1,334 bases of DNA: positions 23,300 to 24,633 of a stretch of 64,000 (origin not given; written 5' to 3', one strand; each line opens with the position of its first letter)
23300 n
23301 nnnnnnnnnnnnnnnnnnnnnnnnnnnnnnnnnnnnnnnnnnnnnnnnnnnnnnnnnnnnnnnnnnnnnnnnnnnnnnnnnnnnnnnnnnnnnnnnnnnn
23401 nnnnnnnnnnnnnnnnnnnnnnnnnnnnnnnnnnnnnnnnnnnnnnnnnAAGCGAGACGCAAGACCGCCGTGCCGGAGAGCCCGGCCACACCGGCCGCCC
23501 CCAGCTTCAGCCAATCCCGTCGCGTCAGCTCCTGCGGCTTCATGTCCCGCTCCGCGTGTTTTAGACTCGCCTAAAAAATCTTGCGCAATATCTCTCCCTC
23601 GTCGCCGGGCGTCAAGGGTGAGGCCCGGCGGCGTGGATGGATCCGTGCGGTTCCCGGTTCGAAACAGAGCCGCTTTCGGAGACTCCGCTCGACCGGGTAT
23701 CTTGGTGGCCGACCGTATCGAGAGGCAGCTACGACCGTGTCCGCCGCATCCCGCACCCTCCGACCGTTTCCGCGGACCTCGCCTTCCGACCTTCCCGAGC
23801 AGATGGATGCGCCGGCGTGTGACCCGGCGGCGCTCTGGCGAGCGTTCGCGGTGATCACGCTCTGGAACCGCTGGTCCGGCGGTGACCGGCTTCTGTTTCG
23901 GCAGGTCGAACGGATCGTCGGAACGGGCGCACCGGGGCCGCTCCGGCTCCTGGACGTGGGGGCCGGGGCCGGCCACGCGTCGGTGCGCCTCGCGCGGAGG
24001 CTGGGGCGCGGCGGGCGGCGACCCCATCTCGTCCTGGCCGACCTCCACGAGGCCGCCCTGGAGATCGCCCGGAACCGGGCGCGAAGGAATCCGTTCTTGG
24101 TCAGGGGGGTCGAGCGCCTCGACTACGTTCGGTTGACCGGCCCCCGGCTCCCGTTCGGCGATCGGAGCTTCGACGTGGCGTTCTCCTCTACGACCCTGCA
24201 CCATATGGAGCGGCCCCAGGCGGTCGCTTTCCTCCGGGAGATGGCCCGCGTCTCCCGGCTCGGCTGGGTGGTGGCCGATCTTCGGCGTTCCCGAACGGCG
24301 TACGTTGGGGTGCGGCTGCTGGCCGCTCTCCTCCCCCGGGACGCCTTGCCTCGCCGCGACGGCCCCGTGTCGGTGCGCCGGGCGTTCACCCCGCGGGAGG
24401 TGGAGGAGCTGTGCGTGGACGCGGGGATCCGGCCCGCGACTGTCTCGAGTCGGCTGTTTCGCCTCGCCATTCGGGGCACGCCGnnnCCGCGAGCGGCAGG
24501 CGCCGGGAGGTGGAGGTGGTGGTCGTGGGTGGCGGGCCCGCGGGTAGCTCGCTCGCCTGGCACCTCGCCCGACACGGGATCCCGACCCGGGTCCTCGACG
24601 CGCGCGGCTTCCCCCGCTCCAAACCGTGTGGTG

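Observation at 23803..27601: Translationally coupled methyltransferase, FAD-oxidoreductase, SRPBCC and KAS cassette without its own ACP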

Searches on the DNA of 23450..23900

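Call 86: search_rna_families(source=window, start=23450, end=23900, threshold=evalue, max_evalue=1)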
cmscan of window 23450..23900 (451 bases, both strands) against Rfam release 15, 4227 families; matches with E-value up to 1: 1.
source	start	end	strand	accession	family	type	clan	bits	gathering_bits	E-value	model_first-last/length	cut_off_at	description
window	23478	23541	+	RF01782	ASpks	Gene; antisense;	-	18.4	52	0.53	8-75/75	no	ASpks TB sRNA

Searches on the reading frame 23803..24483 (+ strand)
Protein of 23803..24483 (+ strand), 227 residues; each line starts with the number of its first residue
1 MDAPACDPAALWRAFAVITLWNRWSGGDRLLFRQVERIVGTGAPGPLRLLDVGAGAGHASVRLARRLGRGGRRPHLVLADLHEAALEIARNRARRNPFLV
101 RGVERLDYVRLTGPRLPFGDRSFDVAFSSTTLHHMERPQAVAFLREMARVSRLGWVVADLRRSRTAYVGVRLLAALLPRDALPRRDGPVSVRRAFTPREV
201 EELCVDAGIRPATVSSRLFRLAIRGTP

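Call 7: search_protein_families(library=pfam, proteins=[window:23803-24483:+], max_evalue=0.01)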
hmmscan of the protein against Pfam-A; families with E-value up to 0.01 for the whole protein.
window:23803-24483:+ (227 aa): 6 families
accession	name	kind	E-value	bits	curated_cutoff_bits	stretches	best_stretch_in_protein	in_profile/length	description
PF13649.12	Methyltransf_25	-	1.7e-16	61.1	27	1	50-152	2-94/97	Methyltransferase domain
PF08241.18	Methyltransf_11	-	5.7e-15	56.2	21.2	1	50-152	1-88/95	Methyltransferase domain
PF13847.12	Methyltransf_31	-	5.1e-12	46.1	27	1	48-152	6-102/145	Methyltransferase domain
PF08242.18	Methyltransf_12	-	1e-10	42.6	30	1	50-150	1-91/98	Methyltransferase domain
PF01209.24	Ubie_methyltran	-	8.8e-10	38.8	20.1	1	46-167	48-159/233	ubiE/COQ5 methyltransferase family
PF13489.12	Methyltransf_23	-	8.4e-05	22.8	27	1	28-149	6-106/164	Methyltransferase domain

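Call 8: search_protein_families(library=ncbifam, proteins=[window:23803-24483:+], max_evalue=0.01)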
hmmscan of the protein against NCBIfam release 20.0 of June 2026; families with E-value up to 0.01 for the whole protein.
window:23803-24483:+ (227 aa): 22 families
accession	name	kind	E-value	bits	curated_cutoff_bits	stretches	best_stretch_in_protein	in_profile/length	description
NF004851.0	PRK06202.1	equivalog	1.7e-38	132.4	243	1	1-206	17-213/237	hypothetical protein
NF001242.0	PRK00216.1-3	equivalog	3.9e-09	36.3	351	1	47-154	72-170/258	bifunctional demethylmenaquinone methyltransferase/2-methoxy-6-polyprenyl-1,4-benzoquinol methylase UbiE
NF001240.0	PRK00216.1-1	equivalog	1.9e-08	33.7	378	1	47-157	65-166/251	bifunctional demethylmenaquinone methyltransferase/2-methoxy-6-polyprenyl-1,4-benzoquinol methylase UbiE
NF045667.1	MTase_DVU1556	equivalog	4.1e-08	32.9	155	1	46-213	23-164/213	DVU_1556 family methyltransferase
TIGR01934.1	MenG_MenH_UbiE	subfamily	6.9e-08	32.1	158.35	1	46-157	40-139/223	ubiquinone/menaquinone biosynthesis methyltransferase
NF001241.0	PRK00216.1-2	equivalog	2.9e-07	30.4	327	1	34-158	42-148/231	demethylmenaquinone methyltransferase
TIGR02072.1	BioC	equivalog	5.5e-07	29.6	184.95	1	43-153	32-126/244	malonyl-ACP O-methyltransferase BioC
NF001244.0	PRK00216.1-5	equivalog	1.8e-06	27.4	216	1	48-157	51-151/236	bifunctional demethylmenaquinone methyltransferase/2-methoxy-6-polyprenyl-1,4-benzoquinol methylase UbiE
NF052510.1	methyltran_MpqE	exception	4.8e-06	26.1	335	1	48-171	49-163/234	methyl-plastoquinone biosynthesis methyltransferase MpqE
TIGR02752.1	MenG_heptapren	equivalog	1.2e-05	24.9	419.85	1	48-172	48-162/231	demethylmenaquinone methyltransferase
NF004452.0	PRK05785.1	equivalog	1.4e-05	24.7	207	1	45-154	51-140/228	hypothetical protein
NF001243.0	PRK00216.1-4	equivalog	2.3e-05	23.9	235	1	48-172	50-164/237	demethylmenaquinone methyltransferase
NF041537.1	ArsM_AhpD_UU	exception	4.7e-05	22.3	510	1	48-154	79-175/345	arsenite methyltransferase/AhpD domain selenoprotein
TIGR01983.1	UbiG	equivalog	0.0001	21.7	102.95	1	47-167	51-161/228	bifunctional 2-polyprenyl-6-hydroxyphenol methylase/3-demethylubiquinol 3-O-methyltransferase UbiG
NF045825.1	FAmtase_mtf2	equivalog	0.00024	20.4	400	1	48-163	61-164/248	fatty-acid O-methyltransferase Mtf2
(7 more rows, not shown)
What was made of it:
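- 23803..24486 (+): SAM-dependent methyltransferase, 227 aa, PRK06202-like family. Methyltransf_25 scores 61 bits and NCBIfam NF004851 scores 132 bits, below its cutoff of 243 (calls 7, 8).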

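Call 42: search_dna_similar(query=window:23803-24483:+, collection=plasmids, mode=protein, max_evalue=1e-8, max_rows=25)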
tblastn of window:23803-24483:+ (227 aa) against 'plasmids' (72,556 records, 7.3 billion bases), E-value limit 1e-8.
Records with a match: 13; places in all: 13; records where one place covers at least 80% of the query: 13.
Best place of each record, by identity: <60% 13.
By first word of the organism name: Sphingobium 12; Novosphingobium 1.
By predicted mobility (MOB-suite, as given by PLSDB): non-mobilizable 12; mobilizable 1.
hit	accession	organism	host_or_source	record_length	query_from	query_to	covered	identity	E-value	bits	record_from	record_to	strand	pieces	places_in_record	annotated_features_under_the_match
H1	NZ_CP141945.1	Novosphingobium sp. RL4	Rheum palmatum L.,Single ...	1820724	1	214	94%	35.2%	3e-9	64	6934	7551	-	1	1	none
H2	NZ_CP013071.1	Sphingobium indicum B90A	sugarcane rhizosphere soil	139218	1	209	92%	35.9%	2e-12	73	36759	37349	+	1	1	methyltransferase domain-containing protein | FAD-dependent monooxygenase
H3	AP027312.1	Sphingobium sp. TomMM7A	-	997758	1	214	94%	34.6%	3e-13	76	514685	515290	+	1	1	hypothetical protein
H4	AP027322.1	Sphingobium sp. TomTYG43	-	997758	1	214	94%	34.6%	3e-13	76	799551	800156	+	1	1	hypothetical protein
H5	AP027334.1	Sphingobium sp. TomTYG71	-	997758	1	214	94%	34.6%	3e-13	76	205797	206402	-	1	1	hypothetical protein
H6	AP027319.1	Sphingobium sp. TomTYG42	-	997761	1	214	94%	34.6%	3e-13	76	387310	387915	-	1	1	hypothetical protein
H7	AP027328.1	Sphingobium sp. TomTYG64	-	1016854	1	214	94%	34.6%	4e-13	75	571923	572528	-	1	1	hypothetical protein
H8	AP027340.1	Sphingobium sp. TomTYG73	-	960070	1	214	94%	34.6%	4e-13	75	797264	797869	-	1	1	hypothetical protein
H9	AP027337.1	Sphingobium sp. TomTYG72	-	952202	1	214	94%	34.6%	3e-12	72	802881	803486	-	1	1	hypothetical protein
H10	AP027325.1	Sphingobium sp. TomTYG46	-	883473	1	214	94%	34.1%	8e-13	74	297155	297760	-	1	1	hypothetical protein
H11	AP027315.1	Sphingobium sp. TomMM15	-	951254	1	214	94%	34.1%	9e-13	74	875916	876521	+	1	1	hypothetical protein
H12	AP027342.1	Sphingobium sp. TomTYG74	-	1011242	1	214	94%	34.0%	2e-13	76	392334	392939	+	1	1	hypothetical protein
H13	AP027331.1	Sphingobium sp. TomTYG65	-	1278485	1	214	94%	33.6%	2e-12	73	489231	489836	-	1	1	hypothetical protein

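Call 43: get_annotated_region(hit=H2, flank=6000)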
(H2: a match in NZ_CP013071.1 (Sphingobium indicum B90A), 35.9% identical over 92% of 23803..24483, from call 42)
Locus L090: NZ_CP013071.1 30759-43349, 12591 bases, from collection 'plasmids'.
description: Sphingobium indicum B90A plasmid pSRL1, complete sequence
organism: Sphingobium indicum B90A (NCBI taxid 861109)
taxonomy: Bacteria; Pseudomonadota; Alphaproteobacteria; Sphingomonadales; Sphingomonadaceae; Sphingobium; Sphingobium indicum; Sphingobium indicum B90A
host: -; source: sugarcane rhizosphere soil; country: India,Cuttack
typing (MOB-suite, as given by PLSDB): mobilizable; replicon rep_cluster_647; relaxase MOBP
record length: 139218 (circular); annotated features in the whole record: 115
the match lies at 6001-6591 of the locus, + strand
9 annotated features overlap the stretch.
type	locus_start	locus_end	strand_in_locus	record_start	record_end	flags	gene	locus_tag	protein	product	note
CDS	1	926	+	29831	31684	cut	ilvD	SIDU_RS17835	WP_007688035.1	dihydroxy-acid dehydratase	GO:0009082 - branched-chain amino acid biosynthetic process [Evidence IEA]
CDS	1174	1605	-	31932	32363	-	-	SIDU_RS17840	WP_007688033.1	MarR family winged helix-turn-helix transcriptional regulator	GO:0006355 - regulation of DNA-templated transcription [Evidence IEA]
CDS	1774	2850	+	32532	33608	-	-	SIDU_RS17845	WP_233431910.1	HlyD family secretion protein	GO:0055085 - transmembrane transport [Evidence IEA]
CDS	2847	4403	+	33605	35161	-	-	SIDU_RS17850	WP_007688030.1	DHA2 family efflux MFS transporter permease subunit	GO:0009410 - response to xenobiotic stimulus [Evidence IEA]; GO:0006855 - xenobiotic transmembrane transport [Evidence ...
CDS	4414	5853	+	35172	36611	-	-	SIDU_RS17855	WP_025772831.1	efflux transporter outer membrane subunit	GO:0006810 - transport [Evidence IEA]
CDS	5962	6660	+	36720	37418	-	-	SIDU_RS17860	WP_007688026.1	methyltransferase domain-containing protein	-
CDS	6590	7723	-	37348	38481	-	-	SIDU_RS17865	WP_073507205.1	FAD-dependent monooxygenase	-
CDS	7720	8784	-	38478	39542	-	-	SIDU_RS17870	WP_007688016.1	type III polyketide synthase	-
CDS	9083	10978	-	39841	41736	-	-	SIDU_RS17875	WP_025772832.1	potassium transporter Kup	-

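Call 65: get_annotated_region(hit=H3, flank=4000)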
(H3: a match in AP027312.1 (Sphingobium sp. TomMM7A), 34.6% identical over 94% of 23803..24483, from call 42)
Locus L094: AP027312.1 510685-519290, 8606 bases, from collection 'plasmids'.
description: Sphingobium sp. TomMM7A plasmid pTomMM7Aa DNA, complete genome
organism: Sphingobium sp. TomMM7A (NCBI taxid 3028880)
taxonomy: Bacteria; Pseudomonadota; Alphaproteobacteria; Sphingomonadales; Sphingomonadaceae; Sphingobium; Sphingobium sp. TomMM7A
host: -; source: -; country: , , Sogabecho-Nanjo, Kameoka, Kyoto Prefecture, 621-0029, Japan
typing (MOB-suite, as given by PLSDB): non-mobilizable
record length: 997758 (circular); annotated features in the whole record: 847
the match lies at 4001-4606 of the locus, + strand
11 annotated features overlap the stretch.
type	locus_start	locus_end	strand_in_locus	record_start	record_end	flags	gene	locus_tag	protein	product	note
CDS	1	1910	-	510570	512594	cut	-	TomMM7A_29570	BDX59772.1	elongation factor G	-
CDS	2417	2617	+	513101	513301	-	-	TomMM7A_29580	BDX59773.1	hypothetical protein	-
CDS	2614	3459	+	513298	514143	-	-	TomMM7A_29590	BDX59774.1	delta(24)-sterol C-methyltransferase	-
CDS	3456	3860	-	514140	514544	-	-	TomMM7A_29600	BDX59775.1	hypothetical protein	-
CDS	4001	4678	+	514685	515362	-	-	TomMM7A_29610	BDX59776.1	hypothetical protein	-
CDS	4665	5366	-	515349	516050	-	-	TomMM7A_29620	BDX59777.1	hypothetical protein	-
CDS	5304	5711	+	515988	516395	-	-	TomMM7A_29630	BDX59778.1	hypothetical protein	-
CDS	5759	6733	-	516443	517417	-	chsA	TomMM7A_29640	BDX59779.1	chalcone synthase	-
CDS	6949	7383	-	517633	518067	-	-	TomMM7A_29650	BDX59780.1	hypothetical protein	-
CDS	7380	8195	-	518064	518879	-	-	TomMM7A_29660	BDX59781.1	oxidoreductase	-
CDS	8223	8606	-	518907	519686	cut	-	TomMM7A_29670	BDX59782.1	short-chain dehydrogenase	-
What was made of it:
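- The methyltransferase is not of the cyclopropane-fatty-acid-synthase family; it belongs to a family found beside type III PKS genes (calls 7, 43, 65).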

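Call 66: get_annotated_region(hit=H1, flank=4000)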
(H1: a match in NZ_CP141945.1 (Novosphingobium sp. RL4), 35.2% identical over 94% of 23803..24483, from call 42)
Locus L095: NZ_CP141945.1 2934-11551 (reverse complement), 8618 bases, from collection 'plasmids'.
description: Novosphingobium sp. RL4 plasmid unnamed, complete sequence
organism: Novosphingobium sp. RL4 (NCBI taxid 3109595)
taxonomy: Bacteria; Pseudomonadota; Alphaproteobacteria; Sphingomonadales; Sphingomonadaceae; Novosphingobium; Novosphingobium sp. RL4
host: -; source: Rheum palmatum L.,Single bacteria,rhizosphere soil; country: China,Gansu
typing (MOB-suite, as given by PLSDB): non-mobilizable; replicon rep_cluster_545
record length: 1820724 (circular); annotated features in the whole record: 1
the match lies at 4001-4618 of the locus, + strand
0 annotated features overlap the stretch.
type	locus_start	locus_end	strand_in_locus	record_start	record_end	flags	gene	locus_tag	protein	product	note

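Call 68: search_protein_families(library=ncbifam, proteins=[L090:5962-6657:+, L090:6593-7723:-], max_evalue=1e-10)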
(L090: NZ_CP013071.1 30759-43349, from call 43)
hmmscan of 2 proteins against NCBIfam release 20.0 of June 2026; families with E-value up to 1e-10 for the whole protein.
L090:5962-6657:+ (232 aa): 1 family
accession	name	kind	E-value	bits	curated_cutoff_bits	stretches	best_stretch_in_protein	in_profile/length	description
NF004851.0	PRK06202.1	equivalog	5.4e-47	160.2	243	1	7-226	10-226/237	hypothetical protein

L090:6593-7723:- (377 aa): 5 families
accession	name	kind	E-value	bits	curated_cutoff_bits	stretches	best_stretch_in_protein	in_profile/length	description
TIGR02032.1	GG-red-SF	subfamily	8.3e-23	81.5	158.8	1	8-295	4-296/297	geranylgeranyl reductase family protein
NF049967.1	QhpG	equivalog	1.3e-16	60.6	240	1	8-295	2-285/423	flavin-dependent monooxygenase QhpG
NF045655.1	MkRedMenJ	equivalog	9.6e-12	44.5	700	1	7-325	7-342/406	menaquinone reductase MenJ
NF005313.0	PRK06847.1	subfamily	4.2e-11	42.4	372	1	7-143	7-155/375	hypothetical protein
TIGR02023.1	BchP-ChlP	subfamily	5.4e-11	42.1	343.3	0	8-120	4-115/388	geranylgeranyl diphosphate reductase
